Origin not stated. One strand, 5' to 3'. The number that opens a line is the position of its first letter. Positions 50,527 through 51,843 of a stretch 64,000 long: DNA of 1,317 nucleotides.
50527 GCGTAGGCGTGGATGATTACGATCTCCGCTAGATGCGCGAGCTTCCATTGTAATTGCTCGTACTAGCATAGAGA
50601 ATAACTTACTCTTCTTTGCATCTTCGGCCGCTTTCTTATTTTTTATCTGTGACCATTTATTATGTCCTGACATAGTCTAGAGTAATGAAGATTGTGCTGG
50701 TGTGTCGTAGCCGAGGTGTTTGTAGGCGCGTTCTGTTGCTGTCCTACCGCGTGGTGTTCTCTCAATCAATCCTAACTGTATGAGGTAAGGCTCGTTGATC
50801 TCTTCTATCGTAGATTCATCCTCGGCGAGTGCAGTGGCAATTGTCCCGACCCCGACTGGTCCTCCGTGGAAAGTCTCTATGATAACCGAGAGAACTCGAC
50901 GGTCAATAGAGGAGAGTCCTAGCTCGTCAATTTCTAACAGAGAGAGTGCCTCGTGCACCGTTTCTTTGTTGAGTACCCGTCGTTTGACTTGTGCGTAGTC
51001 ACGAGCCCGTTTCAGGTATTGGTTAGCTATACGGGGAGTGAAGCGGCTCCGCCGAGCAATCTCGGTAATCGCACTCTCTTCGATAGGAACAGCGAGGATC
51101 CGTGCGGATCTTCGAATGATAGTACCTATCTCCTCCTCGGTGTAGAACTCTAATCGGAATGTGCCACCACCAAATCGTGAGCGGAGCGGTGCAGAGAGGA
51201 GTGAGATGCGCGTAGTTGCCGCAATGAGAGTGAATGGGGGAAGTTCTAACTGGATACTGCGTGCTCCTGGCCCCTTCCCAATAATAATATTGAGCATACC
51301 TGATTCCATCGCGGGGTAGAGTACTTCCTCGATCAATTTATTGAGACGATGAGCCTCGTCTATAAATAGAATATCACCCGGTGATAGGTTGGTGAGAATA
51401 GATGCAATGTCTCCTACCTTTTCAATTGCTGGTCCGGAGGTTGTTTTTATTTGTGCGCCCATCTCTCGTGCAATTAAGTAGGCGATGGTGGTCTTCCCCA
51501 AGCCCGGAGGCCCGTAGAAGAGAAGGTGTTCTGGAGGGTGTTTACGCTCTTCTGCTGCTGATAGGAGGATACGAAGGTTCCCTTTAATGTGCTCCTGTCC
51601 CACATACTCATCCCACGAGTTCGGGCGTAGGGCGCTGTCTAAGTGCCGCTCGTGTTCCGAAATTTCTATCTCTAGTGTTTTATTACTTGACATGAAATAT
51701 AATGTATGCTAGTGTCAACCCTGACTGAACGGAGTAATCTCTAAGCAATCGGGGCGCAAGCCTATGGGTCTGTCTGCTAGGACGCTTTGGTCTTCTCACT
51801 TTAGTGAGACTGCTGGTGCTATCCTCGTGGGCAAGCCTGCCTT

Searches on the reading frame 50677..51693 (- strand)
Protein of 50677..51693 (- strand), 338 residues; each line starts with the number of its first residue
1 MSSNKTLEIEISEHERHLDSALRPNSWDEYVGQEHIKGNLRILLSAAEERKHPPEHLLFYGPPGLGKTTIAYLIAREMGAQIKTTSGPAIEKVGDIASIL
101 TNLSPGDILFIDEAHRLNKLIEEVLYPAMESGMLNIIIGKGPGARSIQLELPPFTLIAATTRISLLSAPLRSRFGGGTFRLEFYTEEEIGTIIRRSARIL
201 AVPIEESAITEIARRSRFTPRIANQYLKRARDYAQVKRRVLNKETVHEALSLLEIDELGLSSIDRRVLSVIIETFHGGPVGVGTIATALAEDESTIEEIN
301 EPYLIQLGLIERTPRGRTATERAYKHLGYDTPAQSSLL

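Call 10: find_related_loci(query=window:50677-51693:-, collection=genome_contigs, flank=10000)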
Query window:50677-51693:- (338 aa) in genome_contigs; peptide patterns used: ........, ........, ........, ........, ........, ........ (x = any residue, [..] = any of these).
359 stretches matched a pattern; 264 encode a relative of the query (tblastn E <= 1e-3); the best 80 are kept; 80 distinct loci.
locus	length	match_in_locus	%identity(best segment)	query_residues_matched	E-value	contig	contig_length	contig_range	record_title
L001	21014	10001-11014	94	1-338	0e+0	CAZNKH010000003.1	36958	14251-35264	MAG TPA_asm: uncultured Candidatus Saccharibacteria bacterium isolate binchicken_co115_319 genome assembly, contig: NODE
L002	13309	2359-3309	86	13-329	0e+0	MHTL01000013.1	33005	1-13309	MAG: Candidatus Vogelbacteria bacterium RIFOXYD1_FULL_51_18 rifoxyd1_full_scaffold_378, whole genome shotgun sequence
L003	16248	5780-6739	77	15-334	2e-171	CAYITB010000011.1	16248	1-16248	MAG TPA_asm: uncultured Candidatus Saccharibacteria bacterium isolate ERP119705_co3_790 genome assembly, contig: NODE_41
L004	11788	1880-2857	77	15-338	5e-170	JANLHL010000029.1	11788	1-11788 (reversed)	MAG: Candidatus Roizmanbacteria bacterium isolate P6-16 k99_53168, whole genome shotgun sequence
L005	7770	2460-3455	73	12-336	8e-164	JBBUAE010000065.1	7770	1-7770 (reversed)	MAG: Patescibacteria group bacterium isolate H51-bin152_1 H51_bin152_1_000000000065, whole genome shotgun sequence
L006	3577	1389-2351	73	12-332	2e-169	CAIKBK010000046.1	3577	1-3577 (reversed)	MAG: Candidatus Vogelbacteria bacterium isolate AlinenSediments_bin-1675 genome assembly, contig: bin-1675:046/117, whol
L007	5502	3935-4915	71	13-337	1e-161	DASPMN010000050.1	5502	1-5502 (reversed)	MAG TPA_asm: Candidatus Paceibacterota bacterium isolate SMAG_U12093 k141_229170, whole genome shotgun sequence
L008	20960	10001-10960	72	13-332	2e-159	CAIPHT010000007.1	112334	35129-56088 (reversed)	Candidatus Vogelbacteria bacterium isolate MJ-2014_bin-1736 genome assembly, contig: bin-1736:07/20, whole genome shotgu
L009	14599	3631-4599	74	18-338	3e-159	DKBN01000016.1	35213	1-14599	MAG TPA_asm: Patescibacteria group bacterium UBA6899 UBA6899_contig_3431, whole genome shotgun sequence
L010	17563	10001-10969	72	10-332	6e-158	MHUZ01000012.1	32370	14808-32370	MAG: Candidatus Yonathbacteria bacterium RIFOXYD1_FULL_52_36 rifoxyd1_full_scaffold_1566, whole genome shotgun sequence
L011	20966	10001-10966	71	13-334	1e-156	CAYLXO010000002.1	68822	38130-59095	MAG TPA_asm: uncultured Candidatus Saccharibacteria bacterium isolate SRP135725_co1_596 genome assembly, contig: NODE_27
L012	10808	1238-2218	72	8-334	2e-156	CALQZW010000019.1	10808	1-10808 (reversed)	MAG: Candidatus Nomurabacteria bacterium isolate MiH-14oct19-129 genome assembly, contig: MiH-14oct19-C12970, whole geno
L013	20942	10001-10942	73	17-330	1e-156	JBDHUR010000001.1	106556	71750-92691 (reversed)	MAG: Candidatus Paceibacteria bacterium isolate AS-MESO-3CA.210 NODE_690_length_106556_cov_6.962086, whole genome shotgu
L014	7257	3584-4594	71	2-335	9e-157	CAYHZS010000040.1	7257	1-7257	MAG TPA_asm: uncultured Candidatus Saccharibacteria bacterium isolate ERP119705_co18_87 genome assembly, contig: NODE_13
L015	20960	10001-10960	72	13-332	1e-156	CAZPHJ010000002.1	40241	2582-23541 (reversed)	MAG TPA_asm: uncultured Candidatus Saccharibacteria bacterium isolate SRP278252_co1_146 genome assembly, contig: NODE_14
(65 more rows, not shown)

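Call 58: find_homologous_proteins(query=window:50677-51693:-, max_evalue=1e-30)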
Query window:50677-51693:- (338 aa): 8000 proteins with E <= 1e-30 among 8000 candidates; the best 120 are listed.
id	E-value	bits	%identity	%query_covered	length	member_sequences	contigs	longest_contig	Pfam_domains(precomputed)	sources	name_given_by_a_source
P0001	2.7e-214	729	100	100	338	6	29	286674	PF06068.20,PF05491.20,PF17864.8,PF00004.36,PF05496.19,PF07728.21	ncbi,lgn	-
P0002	1.3e-199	681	94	100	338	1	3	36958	PF06068.20,PF05491.20,PF17864.8,PF00004.36,PF05496.19,PF07728.21,PF01078.28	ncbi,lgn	-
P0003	3.1e-176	604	85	96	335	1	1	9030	PF06068.20,PF05491.20,PF17864.8,PF00004.36,PF05496.19,PF07728.21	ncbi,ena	-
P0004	6.6e-175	599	85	94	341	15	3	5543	PF05491.20,PF17864.8,PF00004.36,PF05496.19,PF07728.21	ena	-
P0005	1.8e-163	562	74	98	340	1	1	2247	PF05491.20,PF17864.8,PF00004.36,PF05496.19,PF07728.21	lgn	-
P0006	5.2e-162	557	77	96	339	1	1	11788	PF06068.20,PF05491.20,PF17864.8,PF00004.36,PF05496.19,PF07728.21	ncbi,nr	ncbi:MAG: Holliday junction branch migration DNA helicase RuvB [Candidatus Roizmanbacteria bacterium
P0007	6.9e-161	553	77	95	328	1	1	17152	PF05491.20,PF17864.8,PF00004.36,PF05496.19,PF07728.21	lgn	-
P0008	2.2e-160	552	76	94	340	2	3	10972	PF06068.20,PF05491.20,PF17864.8,PF00004.36,PF05496.19,PF07728.21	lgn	-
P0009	9.9e-160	550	76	95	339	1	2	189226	PF05491.20,PF17864.8,PF00004.36,PF05496.19,PF07728.21,PF01078.28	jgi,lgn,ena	-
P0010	3.8e-159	548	74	100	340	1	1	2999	PF06068.20,PF05491.20,PF17864.8,PF00004.36,PF05496.19,PF07728.21,PF01078.28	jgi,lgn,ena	-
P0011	2.3e-158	545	75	96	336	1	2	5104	PF06068.20,PF05491.20,PF17864.8,PF00004.36,PF05496.19,PF07728.21,PF01078.28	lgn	-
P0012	1.2e-157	543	75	96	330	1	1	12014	PF06068.20,PF05491.20,PF17864.8,PF00004.36,PF05496.19,PF07728.21,PF01078.28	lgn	-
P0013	1.1e-156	540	75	94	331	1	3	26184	PF05491.20,PF17864.8,PF00004.36,PF05496.19,PF07728.21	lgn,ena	-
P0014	7.0e-156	537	73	96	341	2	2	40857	PF05491.20,PF17864.8,PF00910.29,PF00004.36,PF05496.19,PF07728.21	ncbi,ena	ncbi:MAG: Holliday junction branch migration DNA helicase RuvB [Patescibacteria group bacterium]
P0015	8.3e-156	537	73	96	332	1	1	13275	PF06068.20,PF05491.20,PF17864.8,PF00004.36,PF05496.19,PF07728.21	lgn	-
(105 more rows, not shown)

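Call 60: find_encoding_contigs(protein=P0001, flank=2500, max_places=10)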
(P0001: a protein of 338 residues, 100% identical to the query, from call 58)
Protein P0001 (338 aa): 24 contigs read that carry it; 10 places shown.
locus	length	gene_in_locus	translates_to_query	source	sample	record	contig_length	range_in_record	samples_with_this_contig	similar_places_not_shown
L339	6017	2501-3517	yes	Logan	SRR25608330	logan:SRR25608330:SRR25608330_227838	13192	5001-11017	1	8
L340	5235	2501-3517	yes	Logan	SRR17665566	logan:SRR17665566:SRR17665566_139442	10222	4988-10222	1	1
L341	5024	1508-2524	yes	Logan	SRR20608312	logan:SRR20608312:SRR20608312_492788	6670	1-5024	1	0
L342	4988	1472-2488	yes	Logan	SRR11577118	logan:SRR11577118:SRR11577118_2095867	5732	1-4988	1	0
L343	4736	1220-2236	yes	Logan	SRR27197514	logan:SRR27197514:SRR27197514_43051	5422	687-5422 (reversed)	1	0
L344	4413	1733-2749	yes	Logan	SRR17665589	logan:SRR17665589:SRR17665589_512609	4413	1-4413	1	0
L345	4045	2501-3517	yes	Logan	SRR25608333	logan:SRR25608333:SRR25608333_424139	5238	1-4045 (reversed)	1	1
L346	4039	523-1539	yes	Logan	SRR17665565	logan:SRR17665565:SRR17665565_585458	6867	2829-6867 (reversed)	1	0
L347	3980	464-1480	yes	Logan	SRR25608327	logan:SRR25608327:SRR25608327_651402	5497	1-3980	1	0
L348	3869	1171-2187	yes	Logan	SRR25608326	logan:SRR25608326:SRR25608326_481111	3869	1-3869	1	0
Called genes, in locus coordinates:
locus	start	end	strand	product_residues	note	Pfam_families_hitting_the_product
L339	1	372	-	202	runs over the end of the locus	-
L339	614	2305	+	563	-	PF05157:MshEN, PF00437:T2SSE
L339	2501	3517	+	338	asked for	PF06068:TIP49 (faint), PF05496:RuvB_N, PF00004:AAA, PF07728:AAA_5 (weak), PF17864:AAA_lid_4, PF05491:WHD_RuvB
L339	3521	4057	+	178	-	PF20772:TACO1_YebC_N, PF01709:Transcrip_reg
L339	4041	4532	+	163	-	PF02075:RuvC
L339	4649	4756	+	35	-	-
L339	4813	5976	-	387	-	PF00579:tRNA-synt_1b, PF22421:SYY_C-terminal (faint)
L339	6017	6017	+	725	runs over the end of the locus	PF00912:Transgly, PF00905:Transpeptidase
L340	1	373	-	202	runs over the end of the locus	-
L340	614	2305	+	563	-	PF05157:MshEN, PF00437:T2SSE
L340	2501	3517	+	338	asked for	PF06068:TIP49 (faint), PF05496:RuvB_N, PF00004:AAA, PF07728:AAA_5 (weak), PF17864:AAA_lid_4, PF05491:WHD_RuvB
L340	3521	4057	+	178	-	PF20772:TACO1_YebC_N, PF01709:Transcrip_reg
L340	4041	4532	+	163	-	PF02075:RuvC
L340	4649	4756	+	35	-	-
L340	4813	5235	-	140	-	?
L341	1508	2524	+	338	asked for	PF06068:TIP49 (faint), PF05496:RuvB_N, PF00004:AAA, PF07728:AAA_5 (weak), PF17864:AAA_lid_4, PF05491:WHD_RuvB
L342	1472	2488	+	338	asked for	PF06068:TIP49 (faint), PF05496:RuvB_N, PF00004:AAA, PF07728:AAA_5 (weak), PF17864:AAA_lid_4, PF05491:WHD_RuvB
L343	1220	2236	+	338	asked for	PF06068:TIP49 (faint), PF05496:RuvB_N, PF00004:AAA, PF07728:AAA_5 (weak), PF17864:AAA_lid_4, PF05491:WHD_RuvB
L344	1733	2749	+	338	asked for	PF06068:TIP49 (faint), PF05496:RuvB_N, PF00004:AAA, PF07728:AAA_5 (weak), PF17864:AAA_lid_4, PF05491:WHD_RuvB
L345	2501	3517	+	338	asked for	PF06068:TIP49 (faint), PF05496:RuvB_N, PF00004:AAA, PF07728:AAA_5 (weak), PF17864:AAA_lid_4, PF05491:WHD_RuvB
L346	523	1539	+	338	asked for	PF06068:TIP49 (faint), PF05496:RuvB_N, PF00004:AAA, PF07728:AAA_5 (weak), PF17864:AAA_lid_4, PF05491:WHD_RuvB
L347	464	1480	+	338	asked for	PF06068:TIP49 (faint), PF05496:RuvB_N, PF00004:AAA, PF07728:AAA_5 (weak), PF17864:AAA_lid_4, PF05491:WHD_RuvB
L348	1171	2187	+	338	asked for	PF06068:TIP49 (faint), PF05496:RuvB_N, PF00004:AAA, PF07728:AAA_5 (weak), PF17864:AAA_lid_4, PF05491:WHD_RuvB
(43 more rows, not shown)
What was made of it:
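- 50677..51693 (-): ruvB, the invariably linked, divergently oriented neighbour. Pfam RuvB_N, AAA and WHD_RuvB on the identical protein (call 60).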
